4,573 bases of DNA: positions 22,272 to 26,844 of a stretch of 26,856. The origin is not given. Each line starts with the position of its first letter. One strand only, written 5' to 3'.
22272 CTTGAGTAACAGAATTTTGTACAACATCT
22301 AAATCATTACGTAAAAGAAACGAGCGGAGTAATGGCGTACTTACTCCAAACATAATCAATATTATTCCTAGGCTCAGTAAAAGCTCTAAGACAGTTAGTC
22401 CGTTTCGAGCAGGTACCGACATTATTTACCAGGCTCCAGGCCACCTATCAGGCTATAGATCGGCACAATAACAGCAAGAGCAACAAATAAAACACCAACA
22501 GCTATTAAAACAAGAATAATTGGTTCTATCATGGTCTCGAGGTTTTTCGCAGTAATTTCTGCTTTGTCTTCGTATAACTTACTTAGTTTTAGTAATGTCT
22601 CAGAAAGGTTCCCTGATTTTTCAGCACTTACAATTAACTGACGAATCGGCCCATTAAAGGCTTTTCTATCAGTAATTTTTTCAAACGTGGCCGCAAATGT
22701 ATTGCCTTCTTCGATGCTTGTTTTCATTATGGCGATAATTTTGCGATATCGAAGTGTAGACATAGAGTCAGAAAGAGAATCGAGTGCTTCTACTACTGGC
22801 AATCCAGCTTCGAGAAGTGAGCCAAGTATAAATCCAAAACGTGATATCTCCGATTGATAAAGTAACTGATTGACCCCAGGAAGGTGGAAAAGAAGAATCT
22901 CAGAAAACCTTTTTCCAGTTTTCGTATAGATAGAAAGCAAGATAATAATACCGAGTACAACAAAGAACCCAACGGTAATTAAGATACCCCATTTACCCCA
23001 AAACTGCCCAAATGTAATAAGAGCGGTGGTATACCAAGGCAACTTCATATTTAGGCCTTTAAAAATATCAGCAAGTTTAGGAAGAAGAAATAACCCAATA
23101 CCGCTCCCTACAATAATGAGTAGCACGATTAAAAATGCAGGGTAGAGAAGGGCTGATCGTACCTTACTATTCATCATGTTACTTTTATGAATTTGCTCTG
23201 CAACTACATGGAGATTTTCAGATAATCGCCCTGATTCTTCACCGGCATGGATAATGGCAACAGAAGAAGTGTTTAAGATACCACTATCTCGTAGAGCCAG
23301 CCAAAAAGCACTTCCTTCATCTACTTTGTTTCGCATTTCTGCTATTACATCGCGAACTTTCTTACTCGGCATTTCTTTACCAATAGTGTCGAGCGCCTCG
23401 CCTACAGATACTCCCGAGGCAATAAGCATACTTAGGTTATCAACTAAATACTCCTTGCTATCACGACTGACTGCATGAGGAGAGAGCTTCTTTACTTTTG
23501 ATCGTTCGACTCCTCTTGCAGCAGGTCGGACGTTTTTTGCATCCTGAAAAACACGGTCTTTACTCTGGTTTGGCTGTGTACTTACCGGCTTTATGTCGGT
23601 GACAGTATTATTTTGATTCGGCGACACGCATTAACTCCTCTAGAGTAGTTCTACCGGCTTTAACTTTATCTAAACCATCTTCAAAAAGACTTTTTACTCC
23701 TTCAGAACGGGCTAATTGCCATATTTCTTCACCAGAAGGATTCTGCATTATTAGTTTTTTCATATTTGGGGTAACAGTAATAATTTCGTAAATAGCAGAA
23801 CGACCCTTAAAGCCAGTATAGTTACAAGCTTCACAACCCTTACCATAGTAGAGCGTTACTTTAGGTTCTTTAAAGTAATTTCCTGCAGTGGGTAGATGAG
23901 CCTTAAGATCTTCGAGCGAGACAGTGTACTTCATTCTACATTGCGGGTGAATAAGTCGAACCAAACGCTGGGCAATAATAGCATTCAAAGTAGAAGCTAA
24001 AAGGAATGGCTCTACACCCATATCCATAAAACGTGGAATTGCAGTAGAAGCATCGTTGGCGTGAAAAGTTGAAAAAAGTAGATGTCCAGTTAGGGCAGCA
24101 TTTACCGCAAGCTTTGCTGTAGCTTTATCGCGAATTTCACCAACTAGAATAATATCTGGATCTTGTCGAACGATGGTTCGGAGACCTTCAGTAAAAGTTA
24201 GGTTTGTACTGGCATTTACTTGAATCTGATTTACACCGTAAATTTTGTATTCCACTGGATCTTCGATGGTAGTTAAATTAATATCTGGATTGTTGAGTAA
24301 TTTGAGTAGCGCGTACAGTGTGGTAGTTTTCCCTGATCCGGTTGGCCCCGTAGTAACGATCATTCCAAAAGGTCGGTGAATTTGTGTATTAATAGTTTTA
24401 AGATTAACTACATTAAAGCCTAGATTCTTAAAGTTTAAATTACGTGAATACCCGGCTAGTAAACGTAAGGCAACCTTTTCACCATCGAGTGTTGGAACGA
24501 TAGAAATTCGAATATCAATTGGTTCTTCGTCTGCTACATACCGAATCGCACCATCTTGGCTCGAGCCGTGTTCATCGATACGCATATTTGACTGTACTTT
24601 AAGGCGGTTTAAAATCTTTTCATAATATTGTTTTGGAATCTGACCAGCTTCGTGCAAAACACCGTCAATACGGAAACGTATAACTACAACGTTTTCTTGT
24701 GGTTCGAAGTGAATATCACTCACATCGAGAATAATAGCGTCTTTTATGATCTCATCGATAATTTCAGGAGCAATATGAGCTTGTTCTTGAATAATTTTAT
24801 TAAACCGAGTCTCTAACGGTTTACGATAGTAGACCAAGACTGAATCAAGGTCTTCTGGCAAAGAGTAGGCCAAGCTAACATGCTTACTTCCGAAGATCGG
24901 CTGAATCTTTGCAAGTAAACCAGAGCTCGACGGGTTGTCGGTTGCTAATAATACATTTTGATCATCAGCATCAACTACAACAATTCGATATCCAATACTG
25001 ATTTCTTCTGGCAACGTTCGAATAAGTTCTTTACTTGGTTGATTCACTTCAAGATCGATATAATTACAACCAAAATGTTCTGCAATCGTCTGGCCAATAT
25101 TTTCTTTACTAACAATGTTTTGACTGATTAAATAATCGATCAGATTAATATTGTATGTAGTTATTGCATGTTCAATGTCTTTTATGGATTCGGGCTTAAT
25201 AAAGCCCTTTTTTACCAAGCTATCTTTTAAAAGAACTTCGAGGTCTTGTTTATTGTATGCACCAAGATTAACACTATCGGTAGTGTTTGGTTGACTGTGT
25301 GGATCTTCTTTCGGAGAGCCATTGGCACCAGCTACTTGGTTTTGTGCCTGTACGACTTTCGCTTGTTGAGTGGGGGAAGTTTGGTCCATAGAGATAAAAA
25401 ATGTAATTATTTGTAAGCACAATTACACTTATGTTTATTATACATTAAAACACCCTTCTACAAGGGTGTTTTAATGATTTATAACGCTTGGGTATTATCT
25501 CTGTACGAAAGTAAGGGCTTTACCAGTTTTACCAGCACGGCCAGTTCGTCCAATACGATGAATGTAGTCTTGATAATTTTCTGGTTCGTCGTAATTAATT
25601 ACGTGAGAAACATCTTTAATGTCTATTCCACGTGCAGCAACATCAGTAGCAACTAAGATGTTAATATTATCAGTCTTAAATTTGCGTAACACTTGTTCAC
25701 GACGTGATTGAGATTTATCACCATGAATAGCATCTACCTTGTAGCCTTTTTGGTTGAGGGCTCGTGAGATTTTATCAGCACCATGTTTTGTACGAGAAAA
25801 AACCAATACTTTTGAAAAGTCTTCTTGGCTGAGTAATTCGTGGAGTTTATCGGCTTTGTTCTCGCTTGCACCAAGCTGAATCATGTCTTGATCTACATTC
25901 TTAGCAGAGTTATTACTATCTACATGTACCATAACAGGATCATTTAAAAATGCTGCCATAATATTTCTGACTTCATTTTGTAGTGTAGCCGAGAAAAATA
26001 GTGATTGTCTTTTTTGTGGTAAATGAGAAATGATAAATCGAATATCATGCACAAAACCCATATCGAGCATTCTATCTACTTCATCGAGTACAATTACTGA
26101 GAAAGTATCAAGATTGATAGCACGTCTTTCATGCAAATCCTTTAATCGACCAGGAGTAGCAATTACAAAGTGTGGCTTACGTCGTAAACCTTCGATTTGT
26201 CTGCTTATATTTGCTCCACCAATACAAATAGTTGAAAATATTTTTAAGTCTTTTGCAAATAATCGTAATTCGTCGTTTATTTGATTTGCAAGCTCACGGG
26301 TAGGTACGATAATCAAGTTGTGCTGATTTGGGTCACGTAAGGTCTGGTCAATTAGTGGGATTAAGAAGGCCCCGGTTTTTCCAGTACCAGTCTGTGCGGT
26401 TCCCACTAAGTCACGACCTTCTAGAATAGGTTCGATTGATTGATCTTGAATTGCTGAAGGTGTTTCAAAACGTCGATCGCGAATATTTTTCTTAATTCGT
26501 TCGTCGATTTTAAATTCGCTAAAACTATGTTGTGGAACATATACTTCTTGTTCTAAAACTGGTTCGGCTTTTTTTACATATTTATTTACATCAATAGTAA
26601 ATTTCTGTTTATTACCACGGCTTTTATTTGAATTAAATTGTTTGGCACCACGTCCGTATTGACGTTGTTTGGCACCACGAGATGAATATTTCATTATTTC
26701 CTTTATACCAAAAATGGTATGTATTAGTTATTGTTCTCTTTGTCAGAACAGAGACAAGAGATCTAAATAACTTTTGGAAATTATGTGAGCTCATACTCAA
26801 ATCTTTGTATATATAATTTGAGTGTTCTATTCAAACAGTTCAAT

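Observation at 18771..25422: Compact type IV pilus operon with a 587-aa pilin-fused putative adhesin; PilD/M/N/O/P/Q/T absent from the window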

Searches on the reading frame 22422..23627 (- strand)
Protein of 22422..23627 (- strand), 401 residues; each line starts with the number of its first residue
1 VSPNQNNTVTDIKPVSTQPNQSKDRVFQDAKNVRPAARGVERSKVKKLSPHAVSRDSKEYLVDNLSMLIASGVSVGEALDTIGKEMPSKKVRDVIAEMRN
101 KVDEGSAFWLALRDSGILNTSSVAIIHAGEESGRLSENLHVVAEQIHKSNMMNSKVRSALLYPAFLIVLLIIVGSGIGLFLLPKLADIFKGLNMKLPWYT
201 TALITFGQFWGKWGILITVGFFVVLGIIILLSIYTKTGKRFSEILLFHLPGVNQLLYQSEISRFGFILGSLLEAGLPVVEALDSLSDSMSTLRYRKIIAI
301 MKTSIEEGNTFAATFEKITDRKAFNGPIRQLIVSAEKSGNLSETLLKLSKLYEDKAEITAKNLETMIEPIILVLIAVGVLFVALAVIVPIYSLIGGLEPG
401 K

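Call 4: search_protein_families(library=pfam, proteins=[window:22422-23627:-], max_evalue=0.1)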
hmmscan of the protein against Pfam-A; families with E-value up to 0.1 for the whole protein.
window:22422-23627:- (401 aa): 2 families
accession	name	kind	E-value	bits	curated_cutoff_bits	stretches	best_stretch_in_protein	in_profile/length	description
PF00482.28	T2SSF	-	7.5e-50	168.5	25.2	2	268-389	5-125/125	Type II secretion system (T2SS), protein F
PF20990.2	DUF2207_C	-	0.0052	17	33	1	131-241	103-199/247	Predicted membrane protein (DUF2207) C-terminal domain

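Call 5: search_protein_families(library=ncbifam, proteins=[window:22422-23627:-], max_evalue=0.1)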
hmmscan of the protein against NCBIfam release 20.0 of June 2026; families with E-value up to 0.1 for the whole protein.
window:22422-23627:- (401 aa): 10 families
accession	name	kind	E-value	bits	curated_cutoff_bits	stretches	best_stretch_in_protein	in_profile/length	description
TIGR02120.1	GspF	equivalog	7e-59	200.1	424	1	32-393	38-397/401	type II secretion system inner membrane protein GspF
NF007861.0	PRK10573.1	equivalog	9.1e-55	186.3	401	1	46-393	49-394/401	protein transport protein HofC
NF041012.2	T4P_ComGB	equivalog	7.6e-41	140.5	240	1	58-394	3-331/332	competence type IV pilus assembly protein ComGB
NF052606.1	T4PiliAsmPilCMyx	equivalog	1e-40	139.9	700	1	63-395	87-416/419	type IV pilus assembly protein PilC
NF052607.1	T4PiliAsmPilCThrm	equivalog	1.2e-39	136.6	700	1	62-397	72-404/406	type IV pilus assembly protein PilC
NF047826.1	T3SSXpsF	equivalog_domain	7.4e-39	133.7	650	1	39-395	49-402/405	type II secretion system protein XpsF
NF002087.0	PRK00915.1-4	equivalog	0.00028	19.5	729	1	21-107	115-198/516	2-isopropylmalate synthase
NF002086.0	PRK00915.1-3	equivalog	0.0028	16.2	532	1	21-107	115-198/516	2-isopropylmalate synthase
NF002088.0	PRK00915.1-5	equivalog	0.014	13.9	697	0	21-129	112-220/514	2-isopropylmalate synthase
NF041069.1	IPMS_Sufob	equivalog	0.056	12.7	600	1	43-131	126-213/371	isopropylmalate synthase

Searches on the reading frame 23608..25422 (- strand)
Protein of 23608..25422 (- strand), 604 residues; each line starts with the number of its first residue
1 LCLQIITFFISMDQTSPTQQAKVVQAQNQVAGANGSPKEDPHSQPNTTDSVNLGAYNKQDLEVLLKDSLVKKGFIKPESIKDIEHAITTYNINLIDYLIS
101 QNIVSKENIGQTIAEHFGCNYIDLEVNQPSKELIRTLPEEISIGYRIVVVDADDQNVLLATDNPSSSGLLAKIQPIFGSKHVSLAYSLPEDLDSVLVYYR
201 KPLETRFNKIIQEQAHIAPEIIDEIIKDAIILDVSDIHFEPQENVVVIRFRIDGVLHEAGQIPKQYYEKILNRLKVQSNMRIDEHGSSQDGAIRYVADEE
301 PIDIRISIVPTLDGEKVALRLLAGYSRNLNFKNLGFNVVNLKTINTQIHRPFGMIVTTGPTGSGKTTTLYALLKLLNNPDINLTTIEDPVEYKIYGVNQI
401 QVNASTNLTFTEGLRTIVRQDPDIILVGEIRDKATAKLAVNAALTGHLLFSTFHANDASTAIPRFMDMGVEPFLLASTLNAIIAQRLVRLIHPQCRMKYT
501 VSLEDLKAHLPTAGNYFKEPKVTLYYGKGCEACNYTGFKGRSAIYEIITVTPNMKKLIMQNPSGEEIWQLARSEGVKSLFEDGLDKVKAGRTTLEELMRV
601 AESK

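Call 4: search_protein_families(library=pfam, proteins=[window:23608-25422:-], max_evalue=0.1)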
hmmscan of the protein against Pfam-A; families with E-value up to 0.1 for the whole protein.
window:23608-25422:- (604 aa): 14 families
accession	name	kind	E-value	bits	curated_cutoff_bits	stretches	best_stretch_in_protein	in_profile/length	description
PF00437.27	T2SSE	-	2e-118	395.7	24.9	1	215-599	5-370/370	Type II/IV secretion system protein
PF05157.20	MshEN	-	9.5e-10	38.8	23.1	1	117-199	1-83/90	MshEN domain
PF13401.12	AAA_22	-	0.00089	20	27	1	353-381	6-36/130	AAA domain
PF13555.12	AAA_29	-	0.002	18.2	27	1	338-379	6-49/61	P-loop containing region of AAA domain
PF01656.29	CbiA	-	0.012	16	25.4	0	355-378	2-25/125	CobQ/CobB/MinD/ParA nucleotide binding domain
PF20720.3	nSTAND3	-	0.02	15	27.2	0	353-392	18-57/155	Novel STAND NTPase 3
PF25199.1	nSTAND_NTPase5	-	0.037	14.3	34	1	354-390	43-80/145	Novel STAND NTPase 5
PF13476.12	AAA_23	-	0.041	14.9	27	1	351-410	18-79/201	AAA domain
PF13086.12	AAA_11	-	0.046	13.9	27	1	354-431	19-93/257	AAA domain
PF13173.12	AAA_14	-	0.05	14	27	0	354-394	4-45/129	AAA domain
PF13191.12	AAA_16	-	0.061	14.2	32.6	0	348-392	21-63/167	AAA ATPase domain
PF13238.12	AAA_18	-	0.069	14.1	29.4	0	355-384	1-29/128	AAA domain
PF00005.33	ABC_tran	-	0.072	14.1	25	0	352-378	11-37/137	ABC transporter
PF02492.25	cobW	-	0.082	12.9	20.7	0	355-382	3-29/180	CobW/HypB/UreG, nucleotide-binding domain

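Call 5: search_protein_families(library=ncbifam, proteins=[window:23608-25422:-], max_evalue=0.1)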
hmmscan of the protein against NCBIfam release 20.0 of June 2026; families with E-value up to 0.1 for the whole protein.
window:23608-25422:- (604 aa): 27 families (the best 25 are shown)
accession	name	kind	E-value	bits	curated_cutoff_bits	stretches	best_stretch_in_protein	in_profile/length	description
TIGR02538.1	type_IV_pilB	equivalog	2.9e-144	481.8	675.65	2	214-601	178-562/564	type IV-A pilus assembly ATPase PilB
TIGR02533.1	type_II_gspE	equivalog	1.2e-137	459.5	630.25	1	198-600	87-485/486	type II secretion system ATPase GspE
NF007755.0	PRK10436.1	equivalog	2.2e-122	409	617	1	141-601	13-459/465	type II secretion system protein GspE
NF053534.1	T4PilAsmATPsTfpB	equivalog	4.3e-118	395.2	850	1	214-601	198-582/584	type IV pilus assembly ATPase TfpB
NF041000.1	ATPase_ComGA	equivalog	1.3e-75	253.9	300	1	224-489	2-266/267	competence type IV pilus ATPase ComGA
TIGR01420.1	pilT_fam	subfamily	5.2e-49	167.3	319.1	1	222-492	2-272/343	PilT/PilU family type 4a pilus ATPase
TIGR02525.1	plasmid_TraJ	equivalog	2.3e-23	82.8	368.3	1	352-489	149-299/372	plasmid transfer ATPase TraJ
NF058587.1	archaellum_moto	equivalog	1e-16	60.8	550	1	356-486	279-415/527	archaellum flagellar ATPase motor FlaI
TIGR02524.1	dot_icm_DotB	equivalog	2.8e-16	59.7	463.3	1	348-468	130-259/358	Dot/Icm type IV secretion system ATPase DotB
TIGR02782.1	TrbB_P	equivalog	4.3e-15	55.8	304.55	1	355-468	139-255/303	P-type conjugative transfer ATPase TrbB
NF010469.0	PRK13894.1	subfamily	5e-14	52.4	508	1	354-466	151-265/320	conjugal transfer ATPase TrbB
NF053672.1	bindosome_BasE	exception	3.4e-13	49.2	1000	1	357-467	275-390/512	bindosome assembly system ATPase subunit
NF010407.0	PRK13833.1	subfamily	6.8e-13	48.7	499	1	343-470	136-264/323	conjugal transfer protein TrbB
TIGR03819.1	heli_sec_ATPase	hypoth_equivalog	1.1e-12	47.8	373.15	1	268-492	97-324/340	TadA family conjugal transfer-associated ATPase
TIGR02788.1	VirB11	equivalog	1.3e-12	47.4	249.95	1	355-469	147-266/308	P-type DNA transfer ATPase VirB11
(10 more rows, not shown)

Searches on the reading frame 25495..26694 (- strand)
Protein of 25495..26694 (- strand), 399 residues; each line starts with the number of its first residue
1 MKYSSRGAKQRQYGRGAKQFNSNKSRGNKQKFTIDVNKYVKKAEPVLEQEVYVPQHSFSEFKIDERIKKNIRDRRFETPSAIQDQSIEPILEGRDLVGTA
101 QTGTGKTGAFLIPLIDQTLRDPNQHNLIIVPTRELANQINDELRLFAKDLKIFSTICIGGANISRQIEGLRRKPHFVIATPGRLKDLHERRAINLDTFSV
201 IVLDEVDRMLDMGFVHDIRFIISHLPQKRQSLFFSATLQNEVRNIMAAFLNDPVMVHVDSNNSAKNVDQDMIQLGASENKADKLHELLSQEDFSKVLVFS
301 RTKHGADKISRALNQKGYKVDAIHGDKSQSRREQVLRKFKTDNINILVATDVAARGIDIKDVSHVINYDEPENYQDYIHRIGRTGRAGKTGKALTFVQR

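Call 4: search_protein_families(library=pfam, proteins=[window:25495-26694:-], max_evalue=0.1)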
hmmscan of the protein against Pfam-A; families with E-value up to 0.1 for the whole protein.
window:25495-26694:- (399 aa): 12 families
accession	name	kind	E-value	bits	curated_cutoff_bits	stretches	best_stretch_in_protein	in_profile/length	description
PF00270.35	DEAD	-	1.8e-47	161.6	26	1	81-244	2-166/167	DEAD/DEAH box helicase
PF00271.37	Helicase_C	-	3e-36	124.4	23.5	1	280-388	2-110/110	Helicase conserved C-terminal domain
PF04851.21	ResIII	-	5.8e-10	39.8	22.5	1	99-239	29-163/164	Type III restriction enzyme, res subunit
PF16203.11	ERCC3_RAD25_C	-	0.00076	19.3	27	1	294-388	61-152/248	ERCC3/RAD25/XPB C-terminal helicase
PF22590.2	Cas3-like_C_2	-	0.0036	18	27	1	295-387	4-104/106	CRISPR-associated nuclease/helicase Cas3, C-terminal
PF13685.12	Fe-ADH_2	-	0.0047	17.4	28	1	278-349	4-80/149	Iron-containing alcohol dehydrogenase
PF02602.20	HEM4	-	0.0062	16.1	27.5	1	276-350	97-175/231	Uroporphyrinogen-III synthase HemD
PF01548.23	DEDD_Tnp_IS110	-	0.0064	16.7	29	1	277-354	27-107/155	Transposase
PF13245.12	AAA_19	-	0.036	14.7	25.1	0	85-212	3-104/134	AAA domain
PF06862.17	Utp25_C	-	0.039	14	32.8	1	289-377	43-133/190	Utp25, C-terminal domain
PF03435.24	Sacchrp_dh_NADP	-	0.045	14.5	25.1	0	284-341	14-70/129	Saccharopine dehydrogenase NADP binding domain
PF07542.16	ATP12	-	0.065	13.8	27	0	106-145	14-52/124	ATP12 chaperone protein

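Call 5: search_protein_families(library=ncbifam, proteins=[window:25495-26694:-], max_evalue=0.1)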
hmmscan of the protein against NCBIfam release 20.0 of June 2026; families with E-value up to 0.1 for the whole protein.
window:25495-26694:- (399 aa): 54 families (the best 25 are shown)
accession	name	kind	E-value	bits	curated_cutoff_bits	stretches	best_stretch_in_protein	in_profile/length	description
NF053631.1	RNA_helic_CshA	equivalog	1.3e-122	409.8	646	1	58-398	1-342/434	degradosome RNA helicase CshA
NF007882.0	PRK10590.1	equivalog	1.2e-103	347.5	743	1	57-397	2-349/456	ATP-dependent RNA helicase RhlE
NF053711.1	RNA_heli_RhlE1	exception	1.9e-102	343.3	750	1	58-397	3-348/434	RNA helicase RhlE1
NF053710.1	RNA_heli_RhlE2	exception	4.4e-102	342.5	925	1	57-397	2-353/635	RNA helicase RhlE2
NF008744.0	PRK11776.1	equivalog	4.3e-101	338.7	524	1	55-398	3-347/460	ATP-dependent RNA helicase DbpA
NF053636.1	DDHlcsCsdAPsy1082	equivalog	4.8e-95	319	890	1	57-395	4-345/512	DEAD/DEAH box helicase CsdA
NF008394.0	PRK11192.1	equivalog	4.8e-93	312.4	507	1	56-398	3-352/441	ATP-dependent RNA helicase SrmB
NF003419.0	PRK04837.1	equivalog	3.4e-87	292.9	588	1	50-396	3-359/424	ATP-dependent RNA helicase RhlB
NF002340.1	PRK01297.1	equivalog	1.9e-86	290.2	564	1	57-397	2-353/372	ATP-dependent RNA helicase RhlB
NF008642.0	PRK11634.1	equivalog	1.4e-85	288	989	1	56-398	6-350/628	DEAD/DEAH family ATP-dependent RNA helicase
NF003390.0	PRK04537.1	equivalog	7.2e-77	259.7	732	1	57-397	10-361/572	ATP-dependent RNA helicase RhlB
NF010337.0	PRK13766.1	equivalog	7.4e-23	80.6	610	2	274-393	343-473/781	Hef nuclease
TIGR01389.1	recQ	equivalog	1e-21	77.1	640.2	1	82-396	17-327/591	DNA helicase RecQ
TIGR04121.1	DEXH_lig_assoc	equivalog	4.2e-21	74.4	850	1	70-390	6-350/804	ligase-associated DNA damage response DEXH box helicase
TIGR00614.1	recQ_fam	subfamily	2.2e-18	66.3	219.8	1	81-396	14-329/470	RecQ family ATP-dependent DNA helicase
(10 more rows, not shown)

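Call 47: find_encoding_contigs(protein=window:25495-26694:-, flank=10000, max_places=3)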
Protein window:25495-26694:- (399 aa): 2 contigs read that carry it; 2 places shown.
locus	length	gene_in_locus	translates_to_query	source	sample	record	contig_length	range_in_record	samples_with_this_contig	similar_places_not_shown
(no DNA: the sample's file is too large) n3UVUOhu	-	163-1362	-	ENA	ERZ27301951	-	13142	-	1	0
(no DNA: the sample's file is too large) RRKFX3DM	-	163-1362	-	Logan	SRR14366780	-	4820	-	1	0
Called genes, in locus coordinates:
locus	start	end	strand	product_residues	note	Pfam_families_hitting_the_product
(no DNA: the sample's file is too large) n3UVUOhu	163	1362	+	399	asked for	PF04851:ResIII, PF00270:DEAD, PF00271:Helicase_C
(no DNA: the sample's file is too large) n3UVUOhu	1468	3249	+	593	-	PF05157:MshEN, PF00437:T2SSE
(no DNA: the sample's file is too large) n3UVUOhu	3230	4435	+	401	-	PF00482:T2SSF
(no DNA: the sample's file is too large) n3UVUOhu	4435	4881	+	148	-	-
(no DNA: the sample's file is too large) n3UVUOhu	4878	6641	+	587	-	PF07963:N_methyl (faint)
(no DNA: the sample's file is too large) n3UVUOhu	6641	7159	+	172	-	PF07963:N_methyl (weak)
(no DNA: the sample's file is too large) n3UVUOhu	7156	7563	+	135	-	-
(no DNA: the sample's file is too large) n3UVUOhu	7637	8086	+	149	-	PF07963:N_methyl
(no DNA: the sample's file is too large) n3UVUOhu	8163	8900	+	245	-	-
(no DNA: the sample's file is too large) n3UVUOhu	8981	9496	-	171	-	-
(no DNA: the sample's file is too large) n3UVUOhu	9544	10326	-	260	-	PF13462:Thioredoxin_4, PF01323:DSBA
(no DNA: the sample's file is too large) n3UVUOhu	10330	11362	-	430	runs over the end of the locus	PF11335:DUF3137 (weak)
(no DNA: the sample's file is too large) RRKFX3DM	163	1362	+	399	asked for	PF04851:ResIII, PF00270:DEAD, PF00271:Helicase_C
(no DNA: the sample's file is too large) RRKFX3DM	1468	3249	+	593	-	PF05157:MshEN, PF00437:T2SSE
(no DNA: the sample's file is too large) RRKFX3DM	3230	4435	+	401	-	PF00482:T2SSF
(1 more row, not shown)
